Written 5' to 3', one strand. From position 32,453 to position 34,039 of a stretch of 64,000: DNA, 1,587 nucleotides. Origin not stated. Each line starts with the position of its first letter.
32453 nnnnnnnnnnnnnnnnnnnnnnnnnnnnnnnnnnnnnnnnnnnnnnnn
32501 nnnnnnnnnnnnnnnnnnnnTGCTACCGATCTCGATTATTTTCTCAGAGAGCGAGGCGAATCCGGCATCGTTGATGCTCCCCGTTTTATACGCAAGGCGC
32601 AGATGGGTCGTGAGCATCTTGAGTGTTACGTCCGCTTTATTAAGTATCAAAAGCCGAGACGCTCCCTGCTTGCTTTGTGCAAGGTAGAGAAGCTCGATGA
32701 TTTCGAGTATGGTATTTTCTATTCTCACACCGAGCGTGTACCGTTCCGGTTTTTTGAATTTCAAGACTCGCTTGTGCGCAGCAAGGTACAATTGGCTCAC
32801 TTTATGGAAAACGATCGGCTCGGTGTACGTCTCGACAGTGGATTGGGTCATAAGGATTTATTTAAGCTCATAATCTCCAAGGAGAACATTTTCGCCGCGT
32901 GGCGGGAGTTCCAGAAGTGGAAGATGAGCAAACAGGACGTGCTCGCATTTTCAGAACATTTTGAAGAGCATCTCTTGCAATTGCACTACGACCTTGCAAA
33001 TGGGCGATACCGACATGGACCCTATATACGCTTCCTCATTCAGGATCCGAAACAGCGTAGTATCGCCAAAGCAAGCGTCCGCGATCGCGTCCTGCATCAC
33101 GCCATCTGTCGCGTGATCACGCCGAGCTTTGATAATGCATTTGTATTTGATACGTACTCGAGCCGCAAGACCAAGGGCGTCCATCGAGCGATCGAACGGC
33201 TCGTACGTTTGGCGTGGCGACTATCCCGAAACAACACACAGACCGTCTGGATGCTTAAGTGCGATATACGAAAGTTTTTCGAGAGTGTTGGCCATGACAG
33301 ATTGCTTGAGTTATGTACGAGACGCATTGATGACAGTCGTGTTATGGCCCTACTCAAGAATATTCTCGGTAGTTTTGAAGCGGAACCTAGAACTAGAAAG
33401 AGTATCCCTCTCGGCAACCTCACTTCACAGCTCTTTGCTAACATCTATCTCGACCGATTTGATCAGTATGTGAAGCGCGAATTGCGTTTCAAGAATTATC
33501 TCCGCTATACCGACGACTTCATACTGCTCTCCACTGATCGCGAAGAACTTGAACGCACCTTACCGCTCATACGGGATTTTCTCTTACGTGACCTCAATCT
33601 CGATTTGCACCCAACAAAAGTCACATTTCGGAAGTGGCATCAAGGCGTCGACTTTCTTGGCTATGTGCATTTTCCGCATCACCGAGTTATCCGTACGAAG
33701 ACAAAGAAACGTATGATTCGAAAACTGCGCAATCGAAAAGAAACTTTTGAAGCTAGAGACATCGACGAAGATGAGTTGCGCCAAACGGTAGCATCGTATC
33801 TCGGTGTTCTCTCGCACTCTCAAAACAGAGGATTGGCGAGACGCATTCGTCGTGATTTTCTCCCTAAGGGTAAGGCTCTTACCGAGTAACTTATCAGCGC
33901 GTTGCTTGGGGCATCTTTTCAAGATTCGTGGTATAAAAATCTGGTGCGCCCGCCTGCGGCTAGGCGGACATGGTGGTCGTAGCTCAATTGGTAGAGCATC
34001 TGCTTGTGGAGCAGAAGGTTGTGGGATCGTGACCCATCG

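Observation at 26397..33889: Complete diversity-generating retroelement with two adenine-mutagenised variable repeats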

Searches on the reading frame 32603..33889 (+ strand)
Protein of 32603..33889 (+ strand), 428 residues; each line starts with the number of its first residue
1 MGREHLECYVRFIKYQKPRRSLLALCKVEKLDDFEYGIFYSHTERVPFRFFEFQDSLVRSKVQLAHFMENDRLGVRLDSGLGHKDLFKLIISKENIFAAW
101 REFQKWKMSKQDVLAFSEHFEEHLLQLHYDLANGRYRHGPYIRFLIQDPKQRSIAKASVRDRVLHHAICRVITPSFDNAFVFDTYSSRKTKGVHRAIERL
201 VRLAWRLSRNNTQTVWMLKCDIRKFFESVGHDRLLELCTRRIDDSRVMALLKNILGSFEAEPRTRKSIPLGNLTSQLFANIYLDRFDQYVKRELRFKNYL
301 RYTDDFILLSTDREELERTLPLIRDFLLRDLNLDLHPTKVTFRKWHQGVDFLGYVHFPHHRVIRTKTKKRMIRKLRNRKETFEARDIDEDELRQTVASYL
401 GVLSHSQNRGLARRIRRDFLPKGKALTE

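Call 7: search_protein_families(library=pfam, proteins=[window:32603-33889:+], max_evalue=0.01)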
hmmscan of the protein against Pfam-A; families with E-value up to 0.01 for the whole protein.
window:32603-33889:+ (428 aa): 1 family
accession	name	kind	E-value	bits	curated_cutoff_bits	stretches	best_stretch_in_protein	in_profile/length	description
PF00078.32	RVT_1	-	1.5e-22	80.7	29.6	1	150-354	8-203/205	Reverse transcriptase (RNA-dependent DNA polymerase)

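Call 12: search_solved_structures(query=window:32603-33889:+, max_evalue=0.001, show_alignments=1)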
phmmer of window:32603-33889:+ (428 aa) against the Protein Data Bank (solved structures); distinct sequences matched with E-value up to 0.001: 12.
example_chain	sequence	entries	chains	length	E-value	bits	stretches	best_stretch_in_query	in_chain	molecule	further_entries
8ub7_A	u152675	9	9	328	2.6e-44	155.4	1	80-399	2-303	Reverse transcriptase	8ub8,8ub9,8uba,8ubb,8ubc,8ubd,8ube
7uim_D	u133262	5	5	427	5.3e-22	82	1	85-383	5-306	Group II intron reverse transcriptase/maturase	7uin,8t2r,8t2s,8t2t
5hhl_A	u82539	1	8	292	2.5e-21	79.7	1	85-363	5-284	Retron-type reverse transcriptase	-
6ar1_A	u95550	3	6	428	2.8e-21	79.6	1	117-379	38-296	GsI-IIC RT | Trt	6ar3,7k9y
5hhj_A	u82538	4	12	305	2.4e-20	76.5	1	85-357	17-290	Retron-type reverse transcriptase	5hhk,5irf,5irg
8bgj_A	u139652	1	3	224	1.9e-13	53.8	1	213-355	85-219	RNA-directed DNA polymerase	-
6me0_C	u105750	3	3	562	3.2e-13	53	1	132-376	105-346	Maturase reverse transcriptase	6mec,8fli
7kft_D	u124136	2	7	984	5.7e-12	48.9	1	147-362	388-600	Cas6-RT-Cas1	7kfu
5g2x_C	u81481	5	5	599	1.5e-10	44.2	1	118-296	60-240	GROUP II INTRON-ENCODED PROTEIN LTRA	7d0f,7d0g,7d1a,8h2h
9d5x_A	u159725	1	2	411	8.8e-05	25.2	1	86-353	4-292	Group II intron-like 4 reverse transcriptase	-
9d4s_A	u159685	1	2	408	9.5e-05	25.1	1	86-353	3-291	Group II intron-like 4 reverse transcriptase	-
9z6y_A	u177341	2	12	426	0.0008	22.1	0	217-325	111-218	Drt3a reverse transcriptase protein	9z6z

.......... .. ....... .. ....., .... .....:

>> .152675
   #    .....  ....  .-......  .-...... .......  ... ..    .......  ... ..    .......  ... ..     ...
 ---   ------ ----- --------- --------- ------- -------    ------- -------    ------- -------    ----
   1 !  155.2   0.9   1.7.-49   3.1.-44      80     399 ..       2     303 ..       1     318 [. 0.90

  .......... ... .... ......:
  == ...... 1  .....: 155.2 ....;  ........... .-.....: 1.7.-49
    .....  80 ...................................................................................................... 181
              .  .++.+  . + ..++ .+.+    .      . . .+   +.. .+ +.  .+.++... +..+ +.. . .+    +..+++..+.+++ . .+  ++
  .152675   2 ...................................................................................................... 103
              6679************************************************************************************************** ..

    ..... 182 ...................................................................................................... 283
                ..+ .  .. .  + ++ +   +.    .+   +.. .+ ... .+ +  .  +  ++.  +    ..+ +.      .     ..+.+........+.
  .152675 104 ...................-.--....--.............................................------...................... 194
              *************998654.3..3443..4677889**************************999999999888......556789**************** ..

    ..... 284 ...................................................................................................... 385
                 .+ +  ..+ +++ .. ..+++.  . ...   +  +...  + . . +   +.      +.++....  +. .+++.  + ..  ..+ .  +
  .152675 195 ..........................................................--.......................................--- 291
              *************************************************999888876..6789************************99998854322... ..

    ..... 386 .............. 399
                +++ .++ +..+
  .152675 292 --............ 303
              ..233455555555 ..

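Call 19: find_homologous_proteins(query=window:32843-33889:+, max_evalue=1e-20)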
Query window:32843-33889:+ (348 aa): 7132 proteins with E <= 1e-20 among 8000 candidates; the best 120 are listed.
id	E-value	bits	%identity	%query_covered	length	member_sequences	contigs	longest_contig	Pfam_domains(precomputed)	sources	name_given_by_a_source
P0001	1.8e-211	720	100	92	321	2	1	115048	PF00078.33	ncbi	ncbi:MAG: reverse transcriptase domain-containing protein [Patescibacteria group bacterium]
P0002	3.8e-187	640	85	97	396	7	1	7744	PF00078.33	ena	-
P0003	5.3e-185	633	83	98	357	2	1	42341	PF00078.33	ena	-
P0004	1.6e-183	628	82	98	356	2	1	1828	PF00078.33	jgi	jgi:retron-type reverse transcriptase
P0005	2.0e-183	628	82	99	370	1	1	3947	PF00078.33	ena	-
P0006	5.7e-181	620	81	99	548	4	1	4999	PF00078.33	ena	-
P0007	2.2e-180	618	81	98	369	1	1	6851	PF00078.33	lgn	-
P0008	2.3e-180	618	81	98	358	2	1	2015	PF00078.33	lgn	-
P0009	7.9e-180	616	81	98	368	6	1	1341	PF00078.33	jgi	jgi:retron-type reverse transcriptase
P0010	1.8e-178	611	80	97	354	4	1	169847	PF00078.33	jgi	jgi:retron-type reverse transcriptase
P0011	2.6e-178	611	80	99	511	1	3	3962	PF00078.33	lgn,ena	-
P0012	1.1e-177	609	79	98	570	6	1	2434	PF00078.33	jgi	-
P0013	5.1e-177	607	80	99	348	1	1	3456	PF00078.33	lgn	-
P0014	2.3e-176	604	80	98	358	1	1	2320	PF00078.33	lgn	-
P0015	8.1e-176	603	81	96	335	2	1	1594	PF00078.33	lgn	-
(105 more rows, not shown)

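Call 23: find_related_loci(query=A1, collection=genome_contigs, flank=10000)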
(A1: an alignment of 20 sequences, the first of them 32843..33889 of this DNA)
Query A1 (348 aa) in genome_contigs; peptide patterns used: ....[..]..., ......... (x = any residue, [..] = any of these).
600 stretches matched a pattern (row limit reached: there are more); 594 encode a relative of the query (tblastn E <= 1e-3); the best 80 are kept; 80 distinct loci.
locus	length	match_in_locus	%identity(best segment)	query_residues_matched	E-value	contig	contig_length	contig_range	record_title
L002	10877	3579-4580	51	1-337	9e-114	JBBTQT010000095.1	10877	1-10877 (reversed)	MAG: Patescibacteria group bacterium isolate H41-bin209_1 H41_bin209_1_000000000095, whole genome shotgun sequence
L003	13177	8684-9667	52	6-335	5e-112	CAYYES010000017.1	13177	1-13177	MAG TPA_asm: uncultured Candidatus Saccharibacteria bacterium isolate SRP135725_co1_1 genome assembly, contig: NODE_6437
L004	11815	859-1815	52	6-326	3e-112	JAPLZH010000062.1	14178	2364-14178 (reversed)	MAG: Candidatus Taylorbacteria bacterium isolate LacPavin_0920_WC57_MAG_39_17 LacPavin_0920_WC57_scaffold_1141440, whole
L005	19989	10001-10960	52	5-326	3e-109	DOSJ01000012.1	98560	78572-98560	MAG TPA_asm: Candidatus Falkowbacteria bacterium isolate UBA12426 contig_138, whole genome shotgun sequence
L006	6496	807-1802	51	6-338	4e-108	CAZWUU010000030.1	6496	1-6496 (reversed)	MAG TPA_asm: uncultured Candidatus Saccharibacteria bacterium isolate SRP300315_co1_24 genome assembly, contig: NODE_492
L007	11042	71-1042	49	5-331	6e-106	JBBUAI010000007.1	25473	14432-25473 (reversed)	MAG: Patescibacteria group bacterium isolate H51-bin080_1 H51_bin080_1_000000000007, whole genome shotgun sequence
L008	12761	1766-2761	50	10-341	8e-106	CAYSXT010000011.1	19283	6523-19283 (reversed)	MAG TPA_asm: uncultured Candidatus Saccharibacteria bacterium isolate binchicken_co275_54 genome assembly, contig: NODE_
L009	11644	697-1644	53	3-336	2e-105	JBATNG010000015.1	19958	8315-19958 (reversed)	MAG: Candidatus Moraniibacteriota bacterium isolate MFD10541_ilm_asm_bin30 k127_267661, whole genome shotgun sequence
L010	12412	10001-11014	48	6-346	3e-105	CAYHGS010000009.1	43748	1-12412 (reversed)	MAG TPA_asm: uncultured Candidatus Peribacteria bacterium isolate ERP119702_co1_249 genome assembly, contig: NODE_717_le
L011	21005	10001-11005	48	3-339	1e-104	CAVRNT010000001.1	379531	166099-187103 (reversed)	MAG: uncultured bacterium isolate MFD03726.bin.1.17 genome assembly, contig: contig_42602, whole genome shotgun sequence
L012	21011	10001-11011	48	3-336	7e-105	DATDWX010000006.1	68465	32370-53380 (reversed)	MAG TPA_asm: Candidatus Paceibacterota bacterium isolate SMAG_U8123 k141_433530, whole genome shotgun sequence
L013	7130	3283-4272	50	6-337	2e-104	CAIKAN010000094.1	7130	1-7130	uncultured bacterium isolate AM-2014_bin-3203 genome assembly, contig: bin-3203:94/99, whole genome shotgun sequence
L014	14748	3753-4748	49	3-340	5e-104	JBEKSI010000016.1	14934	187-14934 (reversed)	MAG: Minisyncoccia bacterium isolate SPRUCE 530 SPRUCE_530_16, whole genome shotgun sequence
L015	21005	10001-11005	49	3-339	6e-104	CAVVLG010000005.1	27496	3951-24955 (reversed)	MAG: Candidatus Adlerbacteria bacterium isolate MFD09222.bin.1.2 genome assembly, contig: contig_64793, whole genome sho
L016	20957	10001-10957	49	7-339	5e-104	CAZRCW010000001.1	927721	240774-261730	MAG TPA_asm: uncultured Gammaproteobacteria bacterium isolate SRP170004_co1_450 genome assembly, contig: NODE_2_length_9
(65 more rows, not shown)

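Call 24: find_related_loci(query=window:32843-33889:+, collection=metagenome_contigs, flank=10000)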
Query window:32843-33889:+ (348 aa) in metagenome_contigs; peptide patterns used: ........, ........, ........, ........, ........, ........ (x = any residue, [..] = any of these).
291 stretches matched a pattern; 24 encode a relative of the query (tblastn E <= 1e-3); 24 distinct loci.
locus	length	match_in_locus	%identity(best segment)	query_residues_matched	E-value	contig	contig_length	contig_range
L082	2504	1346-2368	80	2-344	0e+0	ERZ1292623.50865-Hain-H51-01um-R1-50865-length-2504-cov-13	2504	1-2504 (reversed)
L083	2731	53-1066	85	2-341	0e+0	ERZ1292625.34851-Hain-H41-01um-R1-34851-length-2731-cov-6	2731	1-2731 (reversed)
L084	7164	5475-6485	85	3-341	0e+0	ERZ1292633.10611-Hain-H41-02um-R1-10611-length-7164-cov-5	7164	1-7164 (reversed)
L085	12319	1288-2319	82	2-347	0e+0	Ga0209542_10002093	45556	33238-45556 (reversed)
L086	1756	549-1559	78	3-341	0e+0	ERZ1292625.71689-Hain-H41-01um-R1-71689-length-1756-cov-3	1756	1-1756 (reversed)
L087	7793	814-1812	80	7-341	5e-180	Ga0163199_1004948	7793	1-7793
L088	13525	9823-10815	70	7-339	6e-159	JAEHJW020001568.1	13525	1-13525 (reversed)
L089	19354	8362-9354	70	7-339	6e-159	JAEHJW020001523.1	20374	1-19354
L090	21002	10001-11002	54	3-328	9e-118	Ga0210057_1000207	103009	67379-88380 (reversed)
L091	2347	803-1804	54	3-328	6e-124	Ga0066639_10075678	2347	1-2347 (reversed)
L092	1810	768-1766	49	7-337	1e-117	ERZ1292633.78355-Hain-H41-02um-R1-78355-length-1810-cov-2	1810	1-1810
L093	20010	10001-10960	52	5-326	3e-110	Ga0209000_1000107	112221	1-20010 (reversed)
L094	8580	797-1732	52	6-335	2e-109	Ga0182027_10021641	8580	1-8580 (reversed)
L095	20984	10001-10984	51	7-336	3e-109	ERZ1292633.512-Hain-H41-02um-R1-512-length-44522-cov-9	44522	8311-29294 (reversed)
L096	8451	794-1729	48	6-335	4e-102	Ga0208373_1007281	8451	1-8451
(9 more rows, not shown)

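Call 41: search_protein_families(library=ncbifam, proteins=[window:32843-33889:+], max_evalue=0.01)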
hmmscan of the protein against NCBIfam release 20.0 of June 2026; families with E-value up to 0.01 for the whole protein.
window:32843-33889:+ (348 aa): 9 families
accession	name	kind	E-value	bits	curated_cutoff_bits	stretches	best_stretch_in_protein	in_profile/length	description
TIGR04416.1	group_II_RT_mat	equivalog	3.2e-42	144.9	300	1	15-296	3-296/353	group II intron reverse transcriptase/maturase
NF041747.1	Drt3a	equivalog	4.7e-18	65.7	200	1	132-277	108-262/412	antiviral reverse transcriptase Drt3a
NF041746.1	Drt2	equivalog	1e-14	54.5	390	1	183-306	219-351/416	antiviral reverse transcriptase Drt2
NF038233.2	retron_St85_RT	exception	3.5e-14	52.8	235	1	134-303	88-257/289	retron St85 family RNA-directed DNA polymerase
NF041750.1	Drt5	equivalog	2.5e-06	26.7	550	1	128-314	120-297/484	antiviral reverse transcriptase Drt5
TIGR04499.1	abortive_AbiA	subfamily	8.4e-05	21.5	250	1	129-239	140-264/615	AbiA family abortive infection protein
NF041749.1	Drt4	equivalog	0.00022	20.4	450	1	186-260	193-264/489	antiviral reverse transcriptase Drt4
NF042941.1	Retron_TIR_antiphage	equivalog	0.00046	19.1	600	1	132-236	89-189/464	TIR domain-containing anti-phage reverse transcriptase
NF050134.1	TdecoylIsomFabM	equivalog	0.0076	15.7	400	0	14-43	217-246/261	trans-2-decenoyl-ACP isomerase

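Call 44: find_encoding_contigs(protein=P0001, flank=8000, max_places=10)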
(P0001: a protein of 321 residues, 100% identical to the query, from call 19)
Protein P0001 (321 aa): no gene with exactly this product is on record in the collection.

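Call 61: search_dna_similar(query=window:32843-33889:+, collection=phages, mode=protein, max_rows=25)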
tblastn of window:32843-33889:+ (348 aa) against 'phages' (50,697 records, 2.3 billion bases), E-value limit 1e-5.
Records with a match: 169; places in all: 169; records where one place covers at least 80% of the query: 69.
Best place of each record, by identity: <60% 169.
By first word of the organism name: Bacteriophage 35; Bacteroides 31; uncultured 16; Faecalibacterium 15; Pseudomonas 8; Vibrio 6; Streptococcus 6; Bordetella 5; CrAssphage 5; Bacillus 4; and 22 more.
By host as written in the record: - 77; Faecalibacterium prausnitzii 12; Bacillus alcalophilus CGMCC 1.3604 3; Butyrivibrio fibrisolvens DSM 3071 3; Helicobacter canis 3; Pseudomonas aeruginosa 2; Pseudoalteromonas elyakovii HL-AS1 2; Vibrio parahaemolyticus 2; and 55 more.
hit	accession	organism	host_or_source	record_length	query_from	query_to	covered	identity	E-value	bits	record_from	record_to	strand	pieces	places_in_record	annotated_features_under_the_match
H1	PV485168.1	Vibrio phage vB-Vv-ZX4290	Vibrio vulnificus Vv4290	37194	5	335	95%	36.2%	2e-48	180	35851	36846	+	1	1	group II intron reverse transcriptase domain-containing protein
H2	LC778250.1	Aeromonas phage phiWae15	filtration agent for carassius auratus ...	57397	5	328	93%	35.9%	1e-42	164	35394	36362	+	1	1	RNA-directed DNA polymerase | hypothetical protein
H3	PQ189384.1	Vibrio phage 1F273_PE002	Vibrio cyclitrophicus 1F273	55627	6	335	95%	35.0%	7e-54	196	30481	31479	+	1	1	hypothetical protein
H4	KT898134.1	Aeromonas phage phiARM81mr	Aeromonas sp. ARM81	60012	6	326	92%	36.0%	1e-42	163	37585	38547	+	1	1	retron-type RNA-directed DNA polymerase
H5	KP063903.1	Bacillus phage BalMu-1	Bacillus alcalophilus CGMCC 1.3604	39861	5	340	97%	33.8%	3e-49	182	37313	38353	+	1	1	retron-type RNA-directed DNA polymerase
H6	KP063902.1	Bacillus phage BalMu-1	Bacillus alcalophilus CGMCC 1.3604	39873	5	340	97%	33.8%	3e-49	182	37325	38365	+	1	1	retron-type RNA-directed DNA polymerase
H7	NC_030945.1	Bacillus phage BalMu-1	Bacillus alcalophilus CGMCC 1.3604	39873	5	340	97%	33.8%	3e-49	182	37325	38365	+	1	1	Reverse transcriptase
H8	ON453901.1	Clostridium phage Saumur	Enterocloster clostridioformis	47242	4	335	95%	34.2%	1e-43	166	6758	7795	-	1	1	reverse transcriptase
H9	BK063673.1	Caudoviricetes sp. vir525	Methanosarcinales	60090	3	332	95%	33.7%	9e-46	172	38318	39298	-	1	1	reverse transcriptase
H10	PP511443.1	Dulem virus 37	Propithecus coquereli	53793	7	331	93%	34.0%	4e-44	167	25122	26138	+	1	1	RT G2 protein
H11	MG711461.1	Faecalibacterium phage FP_Lagaffe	Faecalibacterium prausnitzii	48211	6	348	99%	31.4%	7e-37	146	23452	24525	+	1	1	reverse transcriptase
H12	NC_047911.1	Faecalibacterium phage FP_Lagaffe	Faecalibacterium prausnitzii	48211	6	348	99%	31.4%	7e-37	146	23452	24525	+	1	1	Reverse transcriptase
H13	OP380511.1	Chromohalobacter phage YPCBV-1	-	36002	3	335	96%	32.2%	7e-41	158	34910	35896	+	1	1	RNA-directed DNA polymerase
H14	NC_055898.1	uncultured phage cr115_1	human feces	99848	3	337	96%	31.5%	1e-29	125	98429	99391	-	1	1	Reverse transcriptase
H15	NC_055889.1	uncultured phage cr53_1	human feces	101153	3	337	96%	31.5%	1e-29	125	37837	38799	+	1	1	Reverse transcriptase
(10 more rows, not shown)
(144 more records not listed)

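Call 89: search_protein_families(library=padloc, proteins=[window:32843-33889:+], max_evalue=0.001)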
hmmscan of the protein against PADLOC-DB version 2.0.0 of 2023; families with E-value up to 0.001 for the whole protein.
window:32843-33889:+ (348 aa): 74 families (the best 25 are shown)
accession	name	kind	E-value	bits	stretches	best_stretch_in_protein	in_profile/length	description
PDLC01136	RT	-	8.6e-52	174.2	1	7-275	2-257/263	RT (reverse transcriptase)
PDLC02063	Cas1_IIIb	-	3.5e-37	126.3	1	36-290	38-287/617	-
PDLC03754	RT_UG17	-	3.2e-34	116.5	1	7-305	7-299/429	DRT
PDLC03764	RT_UG26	-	8.9e-31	105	1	28-309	25-305/398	DRT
PDLC03779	RT_UG4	-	3e-29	100.1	1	27-317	20-291/307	DRT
PDLC03756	RT_UG19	-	2.7e-25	87.5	1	132-317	144-328/562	DRT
PDLC03768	Drt3a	-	1.5e-23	82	1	132-298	132-288/411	DRT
PDLC03755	RT_UG18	-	3.7e-22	77.2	1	15-289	7-274/295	DRT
PDLC03778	RT_UG39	-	9.9e-21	72.3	2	177-260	283-365/541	DRT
PDLC03785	RT_UG9_large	-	1.7e-20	70.9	1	71-279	306-506/772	DRT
PDLC03761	RT_UG23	-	5.9e-20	69.3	1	71-264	69-263/489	DRT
PDLC03759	RT_UG21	-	2.3e-19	67.5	1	35-260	31-262/503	DRT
PDLC03773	RT_UG34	-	6.7e-19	66.2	1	79-261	88-285/512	DRT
PDLC03771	RT_UG32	-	1.2e-17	61.8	1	71-240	94-263/521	DRT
PDLC02175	Drt3a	-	4.6e-17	60.4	1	132-275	106-258/417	-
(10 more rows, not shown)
